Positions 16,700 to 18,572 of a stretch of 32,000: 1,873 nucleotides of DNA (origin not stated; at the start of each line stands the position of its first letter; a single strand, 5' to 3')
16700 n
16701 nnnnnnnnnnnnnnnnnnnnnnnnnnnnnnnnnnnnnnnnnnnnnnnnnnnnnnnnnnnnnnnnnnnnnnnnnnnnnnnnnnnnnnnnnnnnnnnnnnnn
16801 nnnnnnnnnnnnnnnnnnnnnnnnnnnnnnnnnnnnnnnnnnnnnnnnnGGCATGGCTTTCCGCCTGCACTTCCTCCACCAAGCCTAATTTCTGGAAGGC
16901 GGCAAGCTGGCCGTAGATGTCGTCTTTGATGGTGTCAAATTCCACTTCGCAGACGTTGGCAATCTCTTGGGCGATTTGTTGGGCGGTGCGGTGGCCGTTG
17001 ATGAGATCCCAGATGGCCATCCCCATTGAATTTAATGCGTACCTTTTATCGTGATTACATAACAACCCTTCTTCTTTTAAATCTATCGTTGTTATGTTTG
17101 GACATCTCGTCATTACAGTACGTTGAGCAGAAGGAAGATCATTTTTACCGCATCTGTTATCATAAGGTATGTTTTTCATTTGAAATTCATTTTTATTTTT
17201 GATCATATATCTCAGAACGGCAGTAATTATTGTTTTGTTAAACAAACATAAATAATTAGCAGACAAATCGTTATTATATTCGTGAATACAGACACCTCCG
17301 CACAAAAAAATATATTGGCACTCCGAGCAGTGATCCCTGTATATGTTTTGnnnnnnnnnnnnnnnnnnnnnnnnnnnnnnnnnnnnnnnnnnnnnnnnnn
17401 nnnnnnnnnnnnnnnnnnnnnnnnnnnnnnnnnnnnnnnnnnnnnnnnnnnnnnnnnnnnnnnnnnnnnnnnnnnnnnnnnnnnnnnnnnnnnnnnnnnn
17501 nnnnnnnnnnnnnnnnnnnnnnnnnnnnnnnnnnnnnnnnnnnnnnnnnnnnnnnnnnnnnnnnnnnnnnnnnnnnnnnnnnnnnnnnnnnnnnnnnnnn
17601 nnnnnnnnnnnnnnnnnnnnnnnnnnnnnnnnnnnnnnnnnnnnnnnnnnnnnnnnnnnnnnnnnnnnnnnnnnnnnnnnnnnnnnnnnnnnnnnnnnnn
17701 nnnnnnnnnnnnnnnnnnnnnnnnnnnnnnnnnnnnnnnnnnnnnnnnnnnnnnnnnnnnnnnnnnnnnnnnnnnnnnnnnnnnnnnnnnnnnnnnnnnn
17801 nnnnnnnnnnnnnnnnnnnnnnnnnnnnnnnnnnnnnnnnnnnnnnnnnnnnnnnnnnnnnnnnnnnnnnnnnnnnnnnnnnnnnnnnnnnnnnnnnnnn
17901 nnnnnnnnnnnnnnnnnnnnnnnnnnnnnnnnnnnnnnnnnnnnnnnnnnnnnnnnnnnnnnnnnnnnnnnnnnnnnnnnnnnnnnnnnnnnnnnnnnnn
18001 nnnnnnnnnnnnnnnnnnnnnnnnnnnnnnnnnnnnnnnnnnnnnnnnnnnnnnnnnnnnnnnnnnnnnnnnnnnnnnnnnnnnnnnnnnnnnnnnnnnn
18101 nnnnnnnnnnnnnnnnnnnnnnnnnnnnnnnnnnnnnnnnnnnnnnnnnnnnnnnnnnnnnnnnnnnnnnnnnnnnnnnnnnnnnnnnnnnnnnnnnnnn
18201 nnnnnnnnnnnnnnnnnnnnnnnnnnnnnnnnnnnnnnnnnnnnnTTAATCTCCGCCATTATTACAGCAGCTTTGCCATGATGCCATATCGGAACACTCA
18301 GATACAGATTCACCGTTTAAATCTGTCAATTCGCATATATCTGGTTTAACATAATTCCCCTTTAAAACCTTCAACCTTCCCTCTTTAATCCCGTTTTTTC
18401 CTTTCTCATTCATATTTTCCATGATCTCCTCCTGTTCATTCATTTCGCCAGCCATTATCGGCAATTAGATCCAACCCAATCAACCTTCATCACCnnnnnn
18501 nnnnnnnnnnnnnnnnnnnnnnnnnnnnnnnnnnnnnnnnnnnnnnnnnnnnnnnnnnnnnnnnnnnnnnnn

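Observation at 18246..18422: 58-aa precursor candidate with a Lys/Asn-rich leader and a four-Cys acidic core ending CCNNGGD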

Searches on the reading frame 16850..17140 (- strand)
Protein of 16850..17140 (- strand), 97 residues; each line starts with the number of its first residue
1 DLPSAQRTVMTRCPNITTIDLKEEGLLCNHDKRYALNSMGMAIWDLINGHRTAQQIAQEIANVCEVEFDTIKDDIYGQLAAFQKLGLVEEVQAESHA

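Call 9: search_protein_families(library=ncbifam, proteins=[window:16850-17140:-], max_evalue=1)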
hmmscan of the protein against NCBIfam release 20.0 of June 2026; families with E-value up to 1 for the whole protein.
window:16850-17140:- (97 aa): 5 families
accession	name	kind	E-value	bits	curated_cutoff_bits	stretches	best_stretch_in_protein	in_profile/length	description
NF033536.1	lasso_PqqD_Bac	exception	2e-06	27.9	80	1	20-89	16-87/88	lasso peptide biosynthesis PqqD family chaperone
TIGR04248.1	SCM_PqqD_rel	equivalog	4.9e-06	26.7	100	1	31-86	24-79/84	SynChlorMet cassette protein ScmD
TIGR04302.1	geo_PqqD_fam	equivalog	5.5e-05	23.5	100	1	26-88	39-100/102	GeoRSP system PqqD family peptide chaperone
NF033530.1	lasso_PqqD_Strm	exception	0.0014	18.8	70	1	34-88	24-78/78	lasso peptide biosynthesis PqqD family chaperone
TIGR03859.1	PQQ_PqqD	equivalog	0.0025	17.6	46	1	33-83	26-75/81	pyrroloquinoline quinone biosynthesis peptide chaperone PqqD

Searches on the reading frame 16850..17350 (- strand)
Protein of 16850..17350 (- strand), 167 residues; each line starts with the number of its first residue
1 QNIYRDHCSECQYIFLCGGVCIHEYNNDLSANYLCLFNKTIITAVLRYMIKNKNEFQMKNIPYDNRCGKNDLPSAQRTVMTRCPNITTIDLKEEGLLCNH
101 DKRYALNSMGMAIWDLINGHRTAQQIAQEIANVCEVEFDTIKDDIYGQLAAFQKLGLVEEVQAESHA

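Call 9: search_protein_families(library=ncbifam, proteins=[window:16850-17350:-], max_evalue=1)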
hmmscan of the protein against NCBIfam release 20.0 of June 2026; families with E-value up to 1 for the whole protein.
window:16850-17350:- (167 aa): 7 families
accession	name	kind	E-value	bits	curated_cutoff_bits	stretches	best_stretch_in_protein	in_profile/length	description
NF033536.1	lasso_PqqD_Bac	exception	7.1e-06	26.1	80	1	90-159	16-87/88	lasso peptide biosynthesis PqqD family chaperone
TIGR04248.1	SCM_PqqD_rel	equivalog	1.5e-05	25.1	100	1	101-155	24-78/84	SynChlorMet cassette protein ScmD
TIGR04302.1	geo_PqqD_fam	equivalog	0.00016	22.1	100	1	96-158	39-100/102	GeoRSP system PqqD family peptide chaperone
NF033530.1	lasso_PqqD_Strm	exception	0.0046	17.1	70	1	104-158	24-78/78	lasso peptide biosynthesis PqqD family chaperone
TIGR03859.1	PQQ_PqqD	equivalog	0.0075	16.1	46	1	103-152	26-74/81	pyrroloquinoline quinone biosynthesis peptide chaperone PqqD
NF010308.0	PRK13745.1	equivalog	0.0083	15.1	484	1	5-62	336-398/412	anaerobic sulfatase-maturation protein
TIGR04085.1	rSAM_more_4Fe4S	domain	0.0087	16.5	27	1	5-27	58-80/93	SPASM domain-containing protein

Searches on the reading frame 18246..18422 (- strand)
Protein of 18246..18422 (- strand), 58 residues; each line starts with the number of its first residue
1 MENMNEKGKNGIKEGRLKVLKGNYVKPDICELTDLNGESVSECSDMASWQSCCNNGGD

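Call 5: search_protein_families(library=ncbifam, proteins=[window:18246-18422:-], max_evalue=0.01)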
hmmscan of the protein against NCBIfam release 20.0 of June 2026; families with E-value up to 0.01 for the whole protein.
window:18246-18422:- (58 aa): 0 families

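Call 6: search_protein_families(library=pfam, proteins=[window:18246-18422:-], max_evalue=0.01)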
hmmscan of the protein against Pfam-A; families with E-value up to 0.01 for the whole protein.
window:18246-18422:- (58 aa): 0 families

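Call 12: find_homologous_proteins(query=window:18249-18422:-, max_evalue=10)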
Query seq(58 aa) (58 aa): 1 proteins with E <= 10 among 1 candidates.
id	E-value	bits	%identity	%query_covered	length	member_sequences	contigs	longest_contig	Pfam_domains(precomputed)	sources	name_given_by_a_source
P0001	2.1e-10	58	67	88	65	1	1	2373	-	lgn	-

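Call 15: find_encoding_contigs(protein=P0001, flank=10000)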
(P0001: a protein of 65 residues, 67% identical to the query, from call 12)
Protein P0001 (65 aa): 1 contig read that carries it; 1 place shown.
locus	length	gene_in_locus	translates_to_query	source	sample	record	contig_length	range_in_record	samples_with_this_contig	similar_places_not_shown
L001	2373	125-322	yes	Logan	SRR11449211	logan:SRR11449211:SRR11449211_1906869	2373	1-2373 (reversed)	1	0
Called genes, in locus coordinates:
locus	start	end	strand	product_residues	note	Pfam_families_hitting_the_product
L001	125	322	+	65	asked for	-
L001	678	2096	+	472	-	PF04055:Radical_SAM, PF05402:PqqD (weak)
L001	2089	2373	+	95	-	?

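Call 49: find_homologous_proteins(query=A1, max_evalue=1)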
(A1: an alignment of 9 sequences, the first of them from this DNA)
Query A1 (9 sequences) (58 aa, profile of the alignment): 28 proteins with E <= 1 among 1584 candidates.
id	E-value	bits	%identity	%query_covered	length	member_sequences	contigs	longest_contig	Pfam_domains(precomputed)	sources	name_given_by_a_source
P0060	3.7e-25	105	50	83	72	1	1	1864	-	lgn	-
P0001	6.7e-24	101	67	88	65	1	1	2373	-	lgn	-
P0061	1.1e-22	97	49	72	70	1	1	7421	-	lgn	-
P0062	9.1e-21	91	47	74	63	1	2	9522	-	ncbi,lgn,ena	-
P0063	4.6e-20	89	52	57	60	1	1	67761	-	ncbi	ncbi:MAG: hypothetical protein ACEPOW_04450 [Bacteroidales bacterium]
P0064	7.0e-20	89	48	81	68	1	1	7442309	-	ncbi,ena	-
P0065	8.5e-20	88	60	74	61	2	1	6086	-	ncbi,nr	ncbi:MAG: hypothetical protein D3914_02460 [Candidatus Electrothrix sp. LOE2]|nr:hypothetical protei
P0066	1.9e-18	84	54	83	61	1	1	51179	-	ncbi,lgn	-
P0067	5.2e-17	79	52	91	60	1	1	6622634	-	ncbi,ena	-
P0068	1.7e-16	78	66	74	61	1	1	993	-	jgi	jgi:hypothetical protein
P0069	2.3e-16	77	47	88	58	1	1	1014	-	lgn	-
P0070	2.4e-16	77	50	83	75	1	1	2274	-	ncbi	-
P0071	9.9e-16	75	49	88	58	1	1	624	-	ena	-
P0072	1.7e-15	74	53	81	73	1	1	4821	-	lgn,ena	-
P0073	1.9e-15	74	53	100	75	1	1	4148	-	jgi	jgi:hypothetical protein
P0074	6.4e-15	73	56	91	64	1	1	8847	-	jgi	jgi:hypothetical protein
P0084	4.5e-11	60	52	100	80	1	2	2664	-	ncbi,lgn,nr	ncbi:MAG: hypothetical protein D3923_07265 [Candidatus Electrothrix sp. AR3]|nr:hypothetical protein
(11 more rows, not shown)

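Call 52: find_encoding_contigs(protein=P0084, flank=10000)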
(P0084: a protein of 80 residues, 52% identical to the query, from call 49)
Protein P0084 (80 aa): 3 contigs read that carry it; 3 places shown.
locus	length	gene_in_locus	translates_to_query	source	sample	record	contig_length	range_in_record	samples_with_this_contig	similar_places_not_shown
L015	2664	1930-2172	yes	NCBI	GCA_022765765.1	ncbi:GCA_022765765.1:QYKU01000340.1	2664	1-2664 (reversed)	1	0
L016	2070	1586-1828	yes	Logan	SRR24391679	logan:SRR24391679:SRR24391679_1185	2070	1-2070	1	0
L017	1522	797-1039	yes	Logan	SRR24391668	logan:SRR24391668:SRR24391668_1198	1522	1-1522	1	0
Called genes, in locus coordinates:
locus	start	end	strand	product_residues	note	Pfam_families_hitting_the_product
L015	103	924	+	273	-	PF00005:ABC_tran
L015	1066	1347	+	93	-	PF03683:UPF0175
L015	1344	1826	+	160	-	PF11848:DUF3368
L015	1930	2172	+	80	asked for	-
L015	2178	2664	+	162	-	PF04055:Radical_SAM, PF13353:Fer4_12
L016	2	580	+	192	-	?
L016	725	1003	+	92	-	PF03683:UPF0175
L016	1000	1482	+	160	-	PF11848:DUF3368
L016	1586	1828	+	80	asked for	-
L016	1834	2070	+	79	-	?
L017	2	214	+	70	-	?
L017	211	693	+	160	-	PF11848:DUF3368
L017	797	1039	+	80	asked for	-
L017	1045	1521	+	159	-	?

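Call 54: list_cluster_members(proteins=[window:18246-18422:-, window:16018-16854:-, window:15467-16021:-, window:14436-15287:-, window:11845-13218:+, window:22830-23330:-])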
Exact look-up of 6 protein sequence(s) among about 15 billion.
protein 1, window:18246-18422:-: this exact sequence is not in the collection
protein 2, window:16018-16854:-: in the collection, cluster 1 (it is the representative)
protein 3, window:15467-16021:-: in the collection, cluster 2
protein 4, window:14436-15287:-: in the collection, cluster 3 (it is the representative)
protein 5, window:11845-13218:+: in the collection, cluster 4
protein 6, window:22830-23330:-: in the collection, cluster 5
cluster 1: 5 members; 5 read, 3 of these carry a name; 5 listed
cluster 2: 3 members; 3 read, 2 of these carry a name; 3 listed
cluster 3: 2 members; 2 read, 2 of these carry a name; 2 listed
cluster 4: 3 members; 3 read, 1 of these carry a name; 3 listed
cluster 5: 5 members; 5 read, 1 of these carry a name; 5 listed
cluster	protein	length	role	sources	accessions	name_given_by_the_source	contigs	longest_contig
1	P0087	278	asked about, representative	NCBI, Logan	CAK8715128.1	HPr kinase/phosphorylase C-terminal domain-containing protein [Candidatus Electronema ...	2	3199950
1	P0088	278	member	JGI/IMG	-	hypothetical protein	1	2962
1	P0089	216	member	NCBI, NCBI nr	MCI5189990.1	MAG: hypothetical protein D3905_09390, partial [Candidatus Electrothrix sp. AS4_5] | hypothetical protein [Candidatus Electrothrix gigas]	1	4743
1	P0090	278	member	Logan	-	-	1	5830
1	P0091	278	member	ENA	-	-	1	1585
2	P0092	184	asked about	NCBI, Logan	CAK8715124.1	hypothetical protein GCAAIG_04515 [Candidatus Electronema halotolerans]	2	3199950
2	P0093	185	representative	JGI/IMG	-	hypothetical protein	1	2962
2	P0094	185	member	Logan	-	-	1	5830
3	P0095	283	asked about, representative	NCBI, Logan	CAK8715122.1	Ribosomal RNA small subunit methyltransferase I [Candidatus Electronema halotolerans]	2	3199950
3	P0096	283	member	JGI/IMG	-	16S rRNA (cytidine1402-2'-O)-methyltransferase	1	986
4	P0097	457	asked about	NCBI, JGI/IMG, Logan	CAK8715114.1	Two component, sigma54 specific, transcriptional regulator, Fis family [Candidatus ... | two-component system nitrogen regulation response regulator NtrX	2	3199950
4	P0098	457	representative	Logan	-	-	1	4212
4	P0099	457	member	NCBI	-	-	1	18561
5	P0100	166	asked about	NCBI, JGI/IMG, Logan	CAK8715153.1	Phosphoesterase [Candidatus Electronema halotolerans] | hypothetical protein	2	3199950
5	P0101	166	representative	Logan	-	-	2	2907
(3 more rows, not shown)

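Call 85: search_protein_representatives(alignment_id=A6)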
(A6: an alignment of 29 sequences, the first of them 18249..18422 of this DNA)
Query: 29 sequences, 67 profile positions. Proteins with E-value up to 0.001 (for the whole library): 55; up to 1e-10: 42; up to 1e-30: 0. The best 55 are listed.
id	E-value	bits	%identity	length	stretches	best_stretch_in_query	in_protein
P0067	4.5e-23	96.9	-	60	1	1-59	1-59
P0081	3.5e-22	94.0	-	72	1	1-65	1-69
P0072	6.7e-22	93.1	-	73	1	1-64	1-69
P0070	1.2e-21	92.3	-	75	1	1-61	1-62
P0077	1.6e-21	91.9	-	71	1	1-65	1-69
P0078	5.6e-21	90.2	-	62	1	1-59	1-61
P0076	3.0e-20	87.8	-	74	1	1-61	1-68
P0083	3.5e-20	87.6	-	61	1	1-58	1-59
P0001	6.2e-20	86.8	-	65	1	1-65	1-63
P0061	8.5e-20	86.4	-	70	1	1-66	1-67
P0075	1.2e-19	85.9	-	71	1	1-60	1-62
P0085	1.4e-19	85.6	-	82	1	1-66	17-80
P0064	4.7e-19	84.0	-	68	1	1-62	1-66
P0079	1.7e-18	82.2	-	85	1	1-64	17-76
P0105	1.7e-18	82.2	-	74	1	1-65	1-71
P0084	2.2e-16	75.4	-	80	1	1-64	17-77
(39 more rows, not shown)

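Call 87: find_encoding_contigs(protein=P0074, flank=10000)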
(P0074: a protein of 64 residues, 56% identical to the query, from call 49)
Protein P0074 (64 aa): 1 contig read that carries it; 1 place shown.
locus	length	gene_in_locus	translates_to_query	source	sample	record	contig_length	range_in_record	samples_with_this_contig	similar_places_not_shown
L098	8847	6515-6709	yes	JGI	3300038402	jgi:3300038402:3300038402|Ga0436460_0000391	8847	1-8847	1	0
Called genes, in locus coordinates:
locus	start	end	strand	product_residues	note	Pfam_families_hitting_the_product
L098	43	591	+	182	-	PF09407:AbiEi_1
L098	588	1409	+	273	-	PF08843:AbiEii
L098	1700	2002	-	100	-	-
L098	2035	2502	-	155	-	-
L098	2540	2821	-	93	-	-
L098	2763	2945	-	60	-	-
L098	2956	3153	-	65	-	-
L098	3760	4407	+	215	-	PF09458:H_lectin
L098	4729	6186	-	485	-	PF14907:NTP_transf_5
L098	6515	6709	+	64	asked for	-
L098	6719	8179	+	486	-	PF04055:Radical_SAM, PF13353:Fer4_12, PF05402:PqqD (weak)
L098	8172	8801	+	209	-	PF27840:ScmC (weak)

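Call 95: search_protein_families(library=ncbifam, alignment_id=A6, max_evalue=0.1)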
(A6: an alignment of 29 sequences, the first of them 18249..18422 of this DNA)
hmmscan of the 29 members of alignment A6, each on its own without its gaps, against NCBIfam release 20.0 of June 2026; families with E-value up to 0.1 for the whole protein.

A. member 1, window:18249-18422:- (58 aa): 0 families

B. families by the number of members that match (of 29 scanned): 3 families
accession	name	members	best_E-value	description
NF047751.1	HepT_toxin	1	0.016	type VII toxin-antitoxin system HepT family RNase toxin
TIGR00012.1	L29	1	0.082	50S ribosomal protein L29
NF040981.1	Ve_YrIlm_NTERM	1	0.084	YrIlm family inverse autotransporter adhesin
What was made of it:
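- On SCIFF precursor / SCIFF maturase (TIGR03974): No NCBIfam hit for any of the 29 precursors (call 95).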

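Call 96: search_protein_families(library=pfam, alignment_id=A6, max_evalue=0.1)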
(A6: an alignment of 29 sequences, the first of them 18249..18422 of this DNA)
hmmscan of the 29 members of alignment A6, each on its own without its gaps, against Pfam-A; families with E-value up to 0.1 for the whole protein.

A. member 1, window:18249-18422:- (58 aa): 0 families

B. families by the number of members that match (of 29 scanned): 3 families
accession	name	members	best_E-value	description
PF13749.12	HATPase_c_4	1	0.035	Putative ATP-dependent DNA helicase recG C-terminal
PF06483.16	ChiC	1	0.066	Chitinase C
PF11505.13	DUF3216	1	0.085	Protein of unknown function (DUF3216)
